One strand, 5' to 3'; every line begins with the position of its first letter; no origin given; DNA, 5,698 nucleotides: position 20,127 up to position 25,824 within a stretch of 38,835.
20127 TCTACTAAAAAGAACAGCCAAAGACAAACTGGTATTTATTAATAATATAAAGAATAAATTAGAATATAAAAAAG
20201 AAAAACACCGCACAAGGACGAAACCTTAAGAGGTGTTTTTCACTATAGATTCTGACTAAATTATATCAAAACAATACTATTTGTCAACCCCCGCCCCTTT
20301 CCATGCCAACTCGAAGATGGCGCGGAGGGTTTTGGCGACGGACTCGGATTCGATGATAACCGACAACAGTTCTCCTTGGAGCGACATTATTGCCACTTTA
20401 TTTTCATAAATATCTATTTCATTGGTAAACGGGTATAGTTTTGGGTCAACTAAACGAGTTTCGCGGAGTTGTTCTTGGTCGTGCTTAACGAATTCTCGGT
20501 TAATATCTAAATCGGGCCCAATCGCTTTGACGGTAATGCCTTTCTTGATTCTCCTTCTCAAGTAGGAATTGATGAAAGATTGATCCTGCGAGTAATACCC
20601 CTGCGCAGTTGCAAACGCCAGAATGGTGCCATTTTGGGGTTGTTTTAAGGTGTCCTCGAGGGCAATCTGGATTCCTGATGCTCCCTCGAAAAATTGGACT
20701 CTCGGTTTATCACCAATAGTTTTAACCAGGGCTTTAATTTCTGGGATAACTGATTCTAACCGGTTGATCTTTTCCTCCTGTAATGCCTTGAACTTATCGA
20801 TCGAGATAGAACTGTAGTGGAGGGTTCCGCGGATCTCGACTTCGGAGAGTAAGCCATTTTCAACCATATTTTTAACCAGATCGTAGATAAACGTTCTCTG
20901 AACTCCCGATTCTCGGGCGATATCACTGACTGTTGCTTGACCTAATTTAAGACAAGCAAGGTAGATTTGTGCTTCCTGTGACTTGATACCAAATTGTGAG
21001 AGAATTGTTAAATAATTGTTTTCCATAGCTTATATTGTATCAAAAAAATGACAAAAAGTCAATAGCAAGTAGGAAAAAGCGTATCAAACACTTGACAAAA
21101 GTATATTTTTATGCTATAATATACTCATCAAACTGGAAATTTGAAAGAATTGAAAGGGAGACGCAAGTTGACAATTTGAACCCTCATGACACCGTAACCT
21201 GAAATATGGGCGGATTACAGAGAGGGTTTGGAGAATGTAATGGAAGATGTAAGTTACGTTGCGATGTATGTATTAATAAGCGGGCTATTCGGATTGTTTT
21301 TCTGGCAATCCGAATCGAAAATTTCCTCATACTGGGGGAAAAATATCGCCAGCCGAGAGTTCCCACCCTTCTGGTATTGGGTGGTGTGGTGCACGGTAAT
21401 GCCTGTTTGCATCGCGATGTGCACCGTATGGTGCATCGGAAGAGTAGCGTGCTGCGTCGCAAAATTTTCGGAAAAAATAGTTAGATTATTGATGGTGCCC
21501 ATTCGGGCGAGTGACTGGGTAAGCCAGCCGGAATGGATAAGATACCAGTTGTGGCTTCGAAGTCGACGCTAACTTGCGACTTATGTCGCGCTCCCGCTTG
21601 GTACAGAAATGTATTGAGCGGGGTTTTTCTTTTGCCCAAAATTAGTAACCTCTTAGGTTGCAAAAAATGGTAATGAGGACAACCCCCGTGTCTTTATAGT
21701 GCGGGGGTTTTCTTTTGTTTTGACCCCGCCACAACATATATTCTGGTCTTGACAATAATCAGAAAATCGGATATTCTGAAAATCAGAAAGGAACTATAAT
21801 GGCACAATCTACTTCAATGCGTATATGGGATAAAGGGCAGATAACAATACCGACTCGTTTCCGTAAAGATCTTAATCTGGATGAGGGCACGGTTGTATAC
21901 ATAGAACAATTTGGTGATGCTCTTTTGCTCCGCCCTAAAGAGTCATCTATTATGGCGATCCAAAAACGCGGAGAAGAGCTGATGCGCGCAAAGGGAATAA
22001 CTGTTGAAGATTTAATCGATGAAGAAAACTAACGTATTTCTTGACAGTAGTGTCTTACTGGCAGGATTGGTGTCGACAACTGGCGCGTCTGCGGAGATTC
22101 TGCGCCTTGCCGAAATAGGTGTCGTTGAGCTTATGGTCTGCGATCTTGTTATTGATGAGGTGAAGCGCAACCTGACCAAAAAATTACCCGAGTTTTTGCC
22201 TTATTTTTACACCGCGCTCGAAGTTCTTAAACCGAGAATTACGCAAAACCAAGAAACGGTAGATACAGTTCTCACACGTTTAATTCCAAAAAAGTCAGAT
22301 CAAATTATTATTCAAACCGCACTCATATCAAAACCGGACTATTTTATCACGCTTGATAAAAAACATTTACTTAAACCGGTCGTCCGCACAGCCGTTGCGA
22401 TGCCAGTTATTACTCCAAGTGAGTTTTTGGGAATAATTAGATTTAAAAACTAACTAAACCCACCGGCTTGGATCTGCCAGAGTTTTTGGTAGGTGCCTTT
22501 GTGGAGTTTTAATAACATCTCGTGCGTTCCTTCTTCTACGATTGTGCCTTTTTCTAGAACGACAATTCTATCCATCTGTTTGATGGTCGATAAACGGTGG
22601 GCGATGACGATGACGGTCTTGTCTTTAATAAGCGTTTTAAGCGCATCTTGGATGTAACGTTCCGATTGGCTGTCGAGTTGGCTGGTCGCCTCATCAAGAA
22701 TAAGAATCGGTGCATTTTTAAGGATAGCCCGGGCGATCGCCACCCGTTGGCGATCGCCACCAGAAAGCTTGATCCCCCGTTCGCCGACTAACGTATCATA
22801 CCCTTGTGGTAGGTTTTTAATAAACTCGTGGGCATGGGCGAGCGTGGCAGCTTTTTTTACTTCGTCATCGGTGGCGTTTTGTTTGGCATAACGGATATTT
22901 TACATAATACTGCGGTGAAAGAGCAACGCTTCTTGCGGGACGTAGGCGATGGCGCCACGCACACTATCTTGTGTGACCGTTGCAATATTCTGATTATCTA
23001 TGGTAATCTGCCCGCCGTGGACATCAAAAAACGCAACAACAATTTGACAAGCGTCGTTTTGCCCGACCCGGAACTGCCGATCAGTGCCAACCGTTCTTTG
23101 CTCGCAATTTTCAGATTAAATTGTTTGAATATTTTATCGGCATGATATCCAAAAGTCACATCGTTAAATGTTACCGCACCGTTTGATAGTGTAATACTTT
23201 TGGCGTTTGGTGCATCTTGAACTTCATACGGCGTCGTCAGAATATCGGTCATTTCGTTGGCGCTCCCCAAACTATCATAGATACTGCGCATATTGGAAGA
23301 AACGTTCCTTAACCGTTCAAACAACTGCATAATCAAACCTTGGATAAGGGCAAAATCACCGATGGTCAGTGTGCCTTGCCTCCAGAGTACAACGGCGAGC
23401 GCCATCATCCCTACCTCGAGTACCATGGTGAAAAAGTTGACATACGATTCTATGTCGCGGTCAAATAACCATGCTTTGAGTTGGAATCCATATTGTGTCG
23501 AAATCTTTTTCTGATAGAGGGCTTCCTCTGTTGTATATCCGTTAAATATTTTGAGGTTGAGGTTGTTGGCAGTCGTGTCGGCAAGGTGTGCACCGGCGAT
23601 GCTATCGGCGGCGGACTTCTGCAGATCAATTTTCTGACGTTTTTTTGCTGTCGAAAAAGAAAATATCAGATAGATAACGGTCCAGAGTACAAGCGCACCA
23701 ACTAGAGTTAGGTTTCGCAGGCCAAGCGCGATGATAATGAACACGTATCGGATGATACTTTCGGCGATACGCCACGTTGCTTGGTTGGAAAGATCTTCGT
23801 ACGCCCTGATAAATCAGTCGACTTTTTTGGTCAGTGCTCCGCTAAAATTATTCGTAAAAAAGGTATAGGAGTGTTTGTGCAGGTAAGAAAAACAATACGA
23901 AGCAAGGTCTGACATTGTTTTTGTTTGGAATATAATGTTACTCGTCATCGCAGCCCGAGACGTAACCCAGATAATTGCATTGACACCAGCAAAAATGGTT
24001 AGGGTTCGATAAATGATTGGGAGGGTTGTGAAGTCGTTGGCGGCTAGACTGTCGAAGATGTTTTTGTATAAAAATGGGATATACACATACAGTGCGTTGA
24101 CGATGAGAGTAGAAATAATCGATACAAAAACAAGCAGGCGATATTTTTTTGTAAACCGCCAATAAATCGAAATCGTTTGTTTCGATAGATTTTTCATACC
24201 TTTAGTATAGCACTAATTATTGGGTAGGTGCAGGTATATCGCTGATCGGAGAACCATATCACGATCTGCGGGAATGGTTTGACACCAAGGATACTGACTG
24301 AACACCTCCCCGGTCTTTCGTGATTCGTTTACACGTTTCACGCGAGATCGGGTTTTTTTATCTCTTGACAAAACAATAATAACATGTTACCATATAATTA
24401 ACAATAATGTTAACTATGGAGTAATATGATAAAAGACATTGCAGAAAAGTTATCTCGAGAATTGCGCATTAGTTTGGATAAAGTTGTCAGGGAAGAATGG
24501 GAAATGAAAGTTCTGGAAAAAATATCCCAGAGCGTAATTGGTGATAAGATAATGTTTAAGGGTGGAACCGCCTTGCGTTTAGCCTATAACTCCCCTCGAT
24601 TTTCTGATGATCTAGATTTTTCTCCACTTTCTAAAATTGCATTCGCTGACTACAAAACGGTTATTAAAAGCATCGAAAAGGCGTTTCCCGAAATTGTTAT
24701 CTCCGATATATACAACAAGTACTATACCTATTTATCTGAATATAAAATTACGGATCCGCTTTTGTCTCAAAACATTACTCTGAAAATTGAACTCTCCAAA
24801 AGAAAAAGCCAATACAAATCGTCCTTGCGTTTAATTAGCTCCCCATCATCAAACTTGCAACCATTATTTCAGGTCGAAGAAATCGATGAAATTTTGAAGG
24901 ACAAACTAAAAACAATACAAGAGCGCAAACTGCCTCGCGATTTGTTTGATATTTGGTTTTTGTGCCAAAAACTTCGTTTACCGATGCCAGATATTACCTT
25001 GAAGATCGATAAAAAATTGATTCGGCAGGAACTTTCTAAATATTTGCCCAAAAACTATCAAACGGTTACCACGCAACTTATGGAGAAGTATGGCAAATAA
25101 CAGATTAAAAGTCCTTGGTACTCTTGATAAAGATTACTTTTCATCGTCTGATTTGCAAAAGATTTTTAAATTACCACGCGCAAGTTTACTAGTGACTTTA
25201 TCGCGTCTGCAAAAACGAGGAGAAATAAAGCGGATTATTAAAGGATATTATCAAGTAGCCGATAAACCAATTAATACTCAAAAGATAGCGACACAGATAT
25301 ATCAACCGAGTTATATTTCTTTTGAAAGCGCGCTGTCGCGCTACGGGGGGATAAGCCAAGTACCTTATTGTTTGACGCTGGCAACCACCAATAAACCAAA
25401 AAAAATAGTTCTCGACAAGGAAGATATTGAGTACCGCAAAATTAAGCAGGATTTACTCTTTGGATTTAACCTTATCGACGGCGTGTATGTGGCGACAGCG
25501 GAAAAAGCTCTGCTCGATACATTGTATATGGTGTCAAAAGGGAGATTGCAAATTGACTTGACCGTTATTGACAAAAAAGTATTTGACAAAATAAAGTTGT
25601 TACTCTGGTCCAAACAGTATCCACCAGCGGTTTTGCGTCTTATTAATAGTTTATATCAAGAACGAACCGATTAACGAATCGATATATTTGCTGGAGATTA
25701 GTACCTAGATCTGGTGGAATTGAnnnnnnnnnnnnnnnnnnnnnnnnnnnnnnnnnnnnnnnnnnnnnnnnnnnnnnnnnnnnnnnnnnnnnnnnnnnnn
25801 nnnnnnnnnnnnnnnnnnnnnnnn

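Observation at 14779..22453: Tandem array of paralogous modules: TrmB regulator / conserved leader / variable small membrane protein / conserved terminator / VapBC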

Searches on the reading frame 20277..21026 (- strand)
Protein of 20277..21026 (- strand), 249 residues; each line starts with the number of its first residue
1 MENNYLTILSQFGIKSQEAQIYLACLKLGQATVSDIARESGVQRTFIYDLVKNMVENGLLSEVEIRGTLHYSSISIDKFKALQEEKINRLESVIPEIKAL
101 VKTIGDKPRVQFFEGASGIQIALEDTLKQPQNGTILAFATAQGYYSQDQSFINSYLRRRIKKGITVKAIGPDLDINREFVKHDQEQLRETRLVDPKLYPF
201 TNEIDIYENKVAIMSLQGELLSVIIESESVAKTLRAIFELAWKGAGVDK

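Call 9: search_protein_families(library=pfam, proteins=[window:20277-21026:-], max_evalue=0.01)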
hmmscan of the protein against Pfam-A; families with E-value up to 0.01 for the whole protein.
window:20277-21026:- (249 aa): 5 families
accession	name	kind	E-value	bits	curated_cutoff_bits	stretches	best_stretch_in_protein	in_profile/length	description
PF01978.25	TrmB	-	4.9e-14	52.4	25.6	1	9-71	1-62/68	Sugar-specific transcriptional regulator TrmB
PF02082.26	Rrf2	-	0.0033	18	30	0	21-61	13-54/132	Iron-dependent Transcriptional regulator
PF13384.12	HTH_23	-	0.0037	17.5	24.6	0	27-59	16-46/50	Homeodomain-like domain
PF13551.12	HTH_29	-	0.0081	16.7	28.1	0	20-59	3-41/64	Winged helix-turn helix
PF12802.13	MarR_2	-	0.009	16.6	27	0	13-61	2-51/61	MarR family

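Call 23: search_protein_families(library=padloc, proteins=[window:20277-21026:-], max_evalue=0.01)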
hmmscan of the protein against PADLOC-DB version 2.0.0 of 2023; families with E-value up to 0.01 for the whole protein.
window:20277-21026:- (249 aa): 5 families
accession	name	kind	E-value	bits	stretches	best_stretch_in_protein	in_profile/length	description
PDLC01434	CasR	-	3.2e-06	25.1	1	12-68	124-178/191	"CAS-I,CAS-II,CAS-III,CAS-IV,CAS-V,CAS-VI; associated_signaling"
PDLC01268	CasR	-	6.3e-06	24.3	1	12-67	120-173/179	"CAS-I,CAS-II,CAS-III,CAS-IV,CAS-V,CAS-VI; associated_signaling"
PDLC01849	CARF3--CARF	-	0.00028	18.7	1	11-63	133-184/197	-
PDLC01438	Csa3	-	0.00047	18.3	0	16-92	148-219/305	"CAS-I,CAS-II,CAS-III,CAS-IV,CAS-V,CAS-VI; associated_signaling"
PDLC01848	CARF3--CARF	-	0.0043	14.7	0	17-64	138-183/197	-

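Call 26: search_solved_structures(query=window:20277-21026:-, max_evalue=1, show_alignments=1)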
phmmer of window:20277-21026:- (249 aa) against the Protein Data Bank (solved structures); distinct sequences matched with E-value up to 1: 4.
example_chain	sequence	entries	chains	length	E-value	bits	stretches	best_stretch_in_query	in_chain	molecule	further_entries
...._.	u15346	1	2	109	0.0016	21.6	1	8-97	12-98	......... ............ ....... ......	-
3qph_A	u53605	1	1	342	0.005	20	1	8-98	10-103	TrmB, a global transcription regulator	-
7l1i_A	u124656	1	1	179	0.11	15.6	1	9-90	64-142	MarR family multidrug resistance pump transcriptional regulator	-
6nvy_A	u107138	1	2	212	0.74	12.9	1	87-132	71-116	Penicillin G acylase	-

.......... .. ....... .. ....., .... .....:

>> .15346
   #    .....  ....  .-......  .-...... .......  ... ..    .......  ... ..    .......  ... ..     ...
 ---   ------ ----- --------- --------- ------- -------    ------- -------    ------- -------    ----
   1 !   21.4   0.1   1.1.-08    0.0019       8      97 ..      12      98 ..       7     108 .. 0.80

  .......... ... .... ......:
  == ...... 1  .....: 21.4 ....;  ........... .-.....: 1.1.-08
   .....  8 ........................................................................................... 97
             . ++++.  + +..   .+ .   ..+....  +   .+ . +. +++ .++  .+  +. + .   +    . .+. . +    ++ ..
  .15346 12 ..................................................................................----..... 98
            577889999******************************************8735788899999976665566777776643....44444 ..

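Call 27: search_protein_families(library=ncbifam, proteins=[window:20277-21026:-], max_evalue=0.01)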
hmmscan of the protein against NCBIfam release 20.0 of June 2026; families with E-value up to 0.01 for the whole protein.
window:20277-21026:- (249 aa): 5 families
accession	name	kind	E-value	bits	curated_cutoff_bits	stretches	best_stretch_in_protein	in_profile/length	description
NF047390.1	TransRegTrmBL1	equivalog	1.1e-08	34.5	650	1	2-102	3-103/341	HTH-type sugar sensing transcriptional regulator TrmBL1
NF047392.1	TransRegTrmBHalo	equivalog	3.3e-07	29.6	500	1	8-100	12-100/349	HTH-type sugar sensing transcriptional regulator TrmB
NF040851.1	tran_reg_TrmB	equivalog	4.2e-07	29.4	600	1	2-167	4-162/338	HTH-type sugar-sensing transcriptional regulator TrmB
TIGR01884.1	cas_HTH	subfamily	1.5e-05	24.5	60.2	1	10-68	136-194/202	CRISPR-associated CARF protein Csa3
NF053606.1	Sta1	subfamily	0.0036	17.4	80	1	12-62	16-66/100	Sta1 family transcriptional regulator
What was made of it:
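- Tried and rejected: PADLOC, NCBIfam, PDB sequence search and Pfam gave no family for any smp (calls 9, 23, 26, 27).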

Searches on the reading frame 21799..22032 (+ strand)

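Call 10: search_protein_families(library=pfam, proteins=[window:21799-22032:+], max_evalue=0.01)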
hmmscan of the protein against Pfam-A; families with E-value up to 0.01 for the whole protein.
window:21799-22032:+ (77 aa): 2 families
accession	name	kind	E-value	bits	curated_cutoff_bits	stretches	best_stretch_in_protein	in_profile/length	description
PF04014.23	MazE_antitoxin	-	7.2e-10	39.1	24.7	1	12-50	7-46/48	Antidote-toxin recognition MazE, bacterial antitoxin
PF02381.23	MraZ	-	0.0047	17.3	23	1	7-35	8-36/72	MraZ protein, putative antitoxin-like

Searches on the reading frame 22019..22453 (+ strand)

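Call 10: search_protein_families(library=pfam, proteins=[window:22019-22453:+], max_evalue=0.01)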
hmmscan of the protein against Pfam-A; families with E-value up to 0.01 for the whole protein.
window:22019-22453:+ (144 aa): 3 families
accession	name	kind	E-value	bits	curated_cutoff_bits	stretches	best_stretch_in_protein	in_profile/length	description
PF13470.12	PIN_3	-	6.6e-08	33.8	27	1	6-115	2-115/115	PIN domain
PF16289.11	PIN_12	-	0.00088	20.1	32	1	6-56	1-53/172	PIN domain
PF01850.27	PIN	-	0.0018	19.3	23.6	1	6-58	1-56/120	PIN domain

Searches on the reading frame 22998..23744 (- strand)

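Call 99: search_protein_families(library=pfam, proteins=[window:22998-23744:-], max_evalue=0.0001)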
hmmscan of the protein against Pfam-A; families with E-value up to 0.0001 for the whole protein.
window:22998-23744:- (248 aa): 2 families
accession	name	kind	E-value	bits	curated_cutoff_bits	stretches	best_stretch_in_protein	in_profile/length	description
PF00005.33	ABC_tran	-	7.8e-09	36.7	25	1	207-247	2-42/137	ABC transporter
PF00664.28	ABC_membrane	-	1.2e-07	32.2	28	1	10-143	139-272/274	ABC transporter transmembrane region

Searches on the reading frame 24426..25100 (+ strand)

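Call 99: search_protein_families(library=pfam, proteins=[window:24426-25100:+], max_evalue=0.0001)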
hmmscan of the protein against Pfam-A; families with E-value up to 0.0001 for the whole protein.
window:24426-25100:+ (224 aa): 1 family
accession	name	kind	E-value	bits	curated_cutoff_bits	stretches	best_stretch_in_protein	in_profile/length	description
PF08843.17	AbiEii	-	2.5e-21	77.2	22.5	1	29-187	2-171/238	Nucleotidyl transferase AbiEii toxin, Type IV TA system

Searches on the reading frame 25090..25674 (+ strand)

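Call 99: search_protein_families(library=pfam, proteins=[window:25090-25674:+], max_evalue=0.0001)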
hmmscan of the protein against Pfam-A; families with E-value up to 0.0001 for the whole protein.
window:25090-25674:+ (194 aa): 1 family
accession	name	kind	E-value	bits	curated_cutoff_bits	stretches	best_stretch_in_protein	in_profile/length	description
PF13338.12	AbiEi_4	-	4.2e-07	30.4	25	1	14-57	11-49/49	Transcriptional regulator, AbiEi antitoxin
